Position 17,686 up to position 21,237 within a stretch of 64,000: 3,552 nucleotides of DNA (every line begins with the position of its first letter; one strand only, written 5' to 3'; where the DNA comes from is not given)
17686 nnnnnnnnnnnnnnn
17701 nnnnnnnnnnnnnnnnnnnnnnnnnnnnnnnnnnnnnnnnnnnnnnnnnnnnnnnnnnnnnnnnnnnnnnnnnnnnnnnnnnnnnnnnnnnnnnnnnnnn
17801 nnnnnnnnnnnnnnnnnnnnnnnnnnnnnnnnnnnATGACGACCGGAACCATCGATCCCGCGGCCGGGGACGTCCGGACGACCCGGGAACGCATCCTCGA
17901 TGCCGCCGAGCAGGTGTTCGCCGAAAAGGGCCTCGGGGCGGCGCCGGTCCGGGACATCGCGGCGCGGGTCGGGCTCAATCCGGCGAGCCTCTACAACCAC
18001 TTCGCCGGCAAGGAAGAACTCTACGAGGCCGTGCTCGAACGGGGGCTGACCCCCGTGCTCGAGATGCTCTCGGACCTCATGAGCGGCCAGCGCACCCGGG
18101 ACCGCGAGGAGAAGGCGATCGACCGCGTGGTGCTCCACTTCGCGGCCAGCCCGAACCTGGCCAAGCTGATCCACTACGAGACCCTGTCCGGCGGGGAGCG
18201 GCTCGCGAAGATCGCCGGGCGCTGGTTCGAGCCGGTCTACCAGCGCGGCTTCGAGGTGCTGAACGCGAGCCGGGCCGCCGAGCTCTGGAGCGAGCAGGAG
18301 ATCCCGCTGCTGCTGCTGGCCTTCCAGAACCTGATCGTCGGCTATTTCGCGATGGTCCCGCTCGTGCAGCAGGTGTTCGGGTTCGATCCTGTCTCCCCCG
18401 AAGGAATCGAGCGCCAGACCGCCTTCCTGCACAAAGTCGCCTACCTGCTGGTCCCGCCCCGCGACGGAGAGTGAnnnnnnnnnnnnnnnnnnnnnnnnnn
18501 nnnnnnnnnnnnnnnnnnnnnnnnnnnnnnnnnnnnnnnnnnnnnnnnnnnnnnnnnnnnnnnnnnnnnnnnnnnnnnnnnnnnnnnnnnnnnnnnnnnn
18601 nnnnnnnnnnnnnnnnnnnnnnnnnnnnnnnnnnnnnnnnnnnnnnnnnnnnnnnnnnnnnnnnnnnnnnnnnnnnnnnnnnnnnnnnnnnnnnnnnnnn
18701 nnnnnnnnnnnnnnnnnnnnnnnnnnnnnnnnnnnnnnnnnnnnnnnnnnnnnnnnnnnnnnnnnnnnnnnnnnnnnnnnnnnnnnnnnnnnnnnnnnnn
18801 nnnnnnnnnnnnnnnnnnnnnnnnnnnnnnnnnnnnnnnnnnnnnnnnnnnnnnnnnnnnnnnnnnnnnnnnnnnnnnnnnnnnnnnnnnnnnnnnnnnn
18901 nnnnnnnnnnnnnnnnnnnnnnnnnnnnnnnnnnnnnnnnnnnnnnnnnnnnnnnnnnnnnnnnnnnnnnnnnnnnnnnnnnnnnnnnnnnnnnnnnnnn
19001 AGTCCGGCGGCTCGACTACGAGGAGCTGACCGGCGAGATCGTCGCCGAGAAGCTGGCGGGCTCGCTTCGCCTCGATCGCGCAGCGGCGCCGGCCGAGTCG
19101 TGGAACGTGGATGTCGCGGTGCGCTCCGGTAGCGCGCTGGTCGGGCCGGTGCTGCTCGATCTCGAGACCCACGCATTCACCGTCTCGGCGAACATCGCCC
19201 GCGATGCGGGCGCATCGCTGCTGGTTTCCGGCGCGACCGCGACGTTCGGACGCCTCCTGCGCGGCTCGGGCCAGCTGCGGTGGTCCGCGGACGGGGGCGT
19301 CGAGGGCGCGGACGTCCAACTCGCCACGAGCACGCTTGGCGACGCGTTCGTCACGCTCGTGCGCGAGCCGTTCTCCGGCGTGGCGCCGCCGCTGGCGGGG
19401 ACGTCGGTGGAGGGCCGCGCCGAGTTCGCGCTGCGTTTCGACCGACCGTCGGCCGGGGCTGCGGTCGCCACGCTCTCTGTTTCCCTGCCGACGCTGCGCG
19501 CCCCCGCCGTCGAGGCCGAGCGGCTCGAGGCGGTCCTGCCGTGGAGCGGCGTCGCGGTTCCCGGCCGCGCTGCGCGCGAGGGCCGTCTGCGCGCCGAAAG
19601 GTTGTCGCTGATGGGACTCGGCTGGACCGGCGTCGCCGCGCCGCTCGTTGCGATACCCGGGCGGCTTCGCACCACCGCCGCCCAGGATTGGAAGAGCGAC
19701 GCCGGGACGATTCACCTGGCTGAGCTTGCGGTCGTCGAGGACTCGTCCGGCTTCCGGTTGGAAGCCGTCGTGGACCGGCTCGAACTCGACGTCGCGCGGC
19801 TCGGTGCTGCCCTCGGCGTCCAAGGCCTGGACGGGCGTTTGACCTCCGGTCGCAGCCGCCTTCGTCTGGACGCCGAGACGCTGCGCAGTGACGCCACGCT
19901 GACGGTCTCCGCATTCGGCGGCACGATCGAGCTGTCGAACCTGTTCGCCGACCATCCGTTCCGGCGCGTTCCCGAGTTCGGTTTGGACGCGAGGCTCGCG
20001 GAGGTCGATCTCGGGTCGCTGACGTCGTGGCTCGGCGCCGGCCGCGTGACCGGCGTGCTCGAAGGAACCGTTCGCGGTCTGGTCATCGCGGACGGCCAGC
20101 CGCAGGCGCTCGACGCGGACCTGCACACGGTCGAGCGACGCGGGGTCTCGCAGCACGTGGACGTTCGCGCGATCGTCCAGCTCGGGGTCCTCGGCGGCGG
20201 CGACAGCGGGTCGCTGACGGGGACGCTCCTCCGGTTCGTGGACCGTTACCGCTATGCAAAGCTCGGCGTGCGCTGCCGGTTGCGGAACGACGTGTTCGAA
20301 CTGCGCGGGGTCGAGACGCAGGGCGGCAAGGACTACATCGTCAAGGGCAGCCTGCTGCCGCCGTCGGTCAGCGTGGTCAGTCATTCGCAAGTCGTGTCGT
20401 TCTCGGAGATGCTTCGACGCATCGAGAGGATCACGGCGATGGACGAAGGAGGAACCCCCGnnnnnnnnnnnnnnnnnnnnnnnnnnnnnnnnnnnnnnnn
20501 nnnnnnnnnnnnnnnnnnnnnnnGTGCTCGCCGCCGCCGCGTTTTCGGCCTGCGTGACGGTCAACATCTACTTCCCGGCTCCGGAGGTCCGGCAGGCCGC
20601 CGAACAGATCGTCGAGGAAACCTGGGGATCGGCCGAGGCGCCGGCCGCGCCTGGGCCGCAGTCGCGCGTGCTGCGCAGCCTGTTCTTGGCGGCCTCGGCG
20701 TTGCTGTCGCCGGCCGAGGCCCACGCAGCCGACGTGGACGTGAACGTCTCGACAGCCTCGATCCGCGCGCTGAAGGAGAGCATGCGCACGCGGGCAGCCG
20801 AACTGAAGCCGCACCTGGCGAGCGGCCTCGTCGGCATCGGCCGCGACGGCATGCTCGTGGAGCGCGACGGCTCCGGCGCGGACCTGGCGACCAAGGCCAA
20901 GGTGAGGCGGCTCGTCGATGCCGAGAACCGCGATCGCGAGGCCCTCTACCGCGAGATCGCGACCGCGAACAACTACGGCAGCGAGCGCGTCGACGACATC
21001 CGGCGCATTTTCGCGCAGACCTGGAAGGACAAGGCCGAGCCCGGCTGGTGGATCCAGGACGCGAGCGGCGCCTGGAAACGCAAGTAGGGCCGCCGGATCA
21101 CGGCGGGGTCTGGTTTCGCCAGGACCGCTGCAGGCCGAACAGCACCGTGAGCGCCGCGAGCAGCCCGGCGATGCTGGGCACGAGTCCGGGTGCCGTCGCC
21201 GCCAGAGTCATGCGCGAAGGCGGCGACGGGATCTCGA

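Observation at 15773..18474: CYP125-like P450 + 3Fe-4S ferredoxin operon with divergent TetR and convergent tautomerase; shared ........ box with a second TetR locus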

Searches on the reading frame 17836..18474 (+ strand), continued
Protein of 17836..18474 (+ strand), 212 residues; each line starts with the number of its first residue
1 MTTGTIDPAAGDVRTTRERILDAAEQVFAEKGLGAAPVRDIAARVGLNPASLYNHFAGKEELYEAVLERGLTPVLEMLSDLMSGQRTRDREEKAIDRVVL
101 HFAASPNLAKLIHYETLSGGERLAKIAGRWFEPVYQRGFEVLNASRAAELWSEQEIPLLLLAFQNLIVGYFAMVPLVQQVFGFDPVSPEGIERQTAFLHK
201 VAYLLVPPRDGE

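Call 84: fold_search(model_id=the predicted structure, library=pdb)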
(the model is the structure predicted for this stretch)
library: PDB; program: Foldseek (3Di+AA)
matches with E <= 10: 943; with E <= 0.001: 257
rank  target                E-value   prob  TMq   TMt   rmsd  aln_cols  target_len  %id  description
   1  4xk4_C                7.2e-07  1.00  0.74  0.78   3.6       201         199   19  E. coli transcriptional regulator RUTR with dihydrouracil (released 2015-05-13)
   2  4jyk_B                7.8e-07  1.00  0.74  0.79   3.5       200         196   18  Structure of E. coli Transcriptional Regulator RutR with bound uracil (released 2013-08-14)
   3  9i1x_A                1.1e-06  1.00  0.66  0.63   3.8       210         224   21  Crystal structure of the E. coli TetR family regulator CecR (released 2025-11-26)
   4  6z1b_A                1.4e-06  1.00  0.69  0.73   4.2       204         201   19  Structure of K52-acetylated RutR in complex with uracil. (released 2022-06-01)
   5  3loc_C                1.4e-06  1.00  0.72  0.76   3.7       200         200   20  Crystal structure of putative transcriptional regulator ycdc (released 2010-03-16)
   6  6z1b_B                2.1e-06  1.00  0.69  0.72   4.3       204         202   19  Structure of K52-acetylated RutR in complex with uracil. (released 2022-06-01)
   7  3loc_A                3.4e-06  1.00  0.69  0.73   4.1       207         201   20  Crystal structure of putative transcriptional regulator ycdc (released 2010-03-16)
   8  4x1e_A                4.2e-06  1.00  0.73  0.77   3.9       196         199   19  Crystal structure of unliganded E. coli transcriptional regulator RutR, W167A mutant (released 2015-01-21)
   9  6o6o_A                5.6e-06  1.00  0.63  0.69   4.7       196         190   20  Structure of the regulator FasR from Mycobacterium tuberculosis (released 2020-03-11)
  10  4x1e_B                6.7e-06  1.00  0.71  0.77   4.0       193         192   19  Crystal structure of unliganded E. coli transcriptional regulator RutR, W167A mutant (released 2015-01-21)
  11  5gpc_A                7.0e-06  1.00  0.64  0.70   4.6       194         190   20  Structural analysis of fatty acid degradation regulator FadR from Bacillus halodurans (released 2017-03-01)
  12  1t33_A                8.0e-06  1.00  0.66  0.64   3.8       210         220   22  Structural Genomics, The crystal structure of a putative transcriptional repressor (TetR/AcrR family) from Salmonella  (released 2004-08-03)
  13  2fbq                  8.8e-06  1.00  0.61  0.61   4.7       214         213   20  The crystal structure of transcriptional regulator PA3006 (released 2005-12-20)
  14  1t33_B                1.0e-05  1.00  0.66  0.65   3.9       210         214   22  Structural Genomics, The crystal structure of a putative transcriptional repressor (TetR/AcrR family) from Salmonella  (released 2004-08-03)
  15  2pz9                  1.7e-05  1.00  0.62  0.72   5.0       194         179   26  Crystal structure of putative transcriptional regulator SCO4942 from Streptomyces coelicolor (released 2007-06-19)
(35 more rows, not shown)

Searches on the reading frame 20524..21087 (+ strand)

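Call 16: search_protein_families(library=pfam, proteins=[window:20524-21087:+], max_evalue=0.00001)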
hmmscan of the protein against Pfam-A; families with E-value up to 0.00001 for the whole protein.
window:20524-21087:+ (187 aa): 1 family
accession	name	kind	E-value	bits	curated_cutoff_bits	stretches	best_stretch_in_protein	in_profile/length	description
PF07027.17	DUF1318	-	2.6e-20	73.2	27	1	88-187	2-92/92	Protein of unknown function (DUF1318)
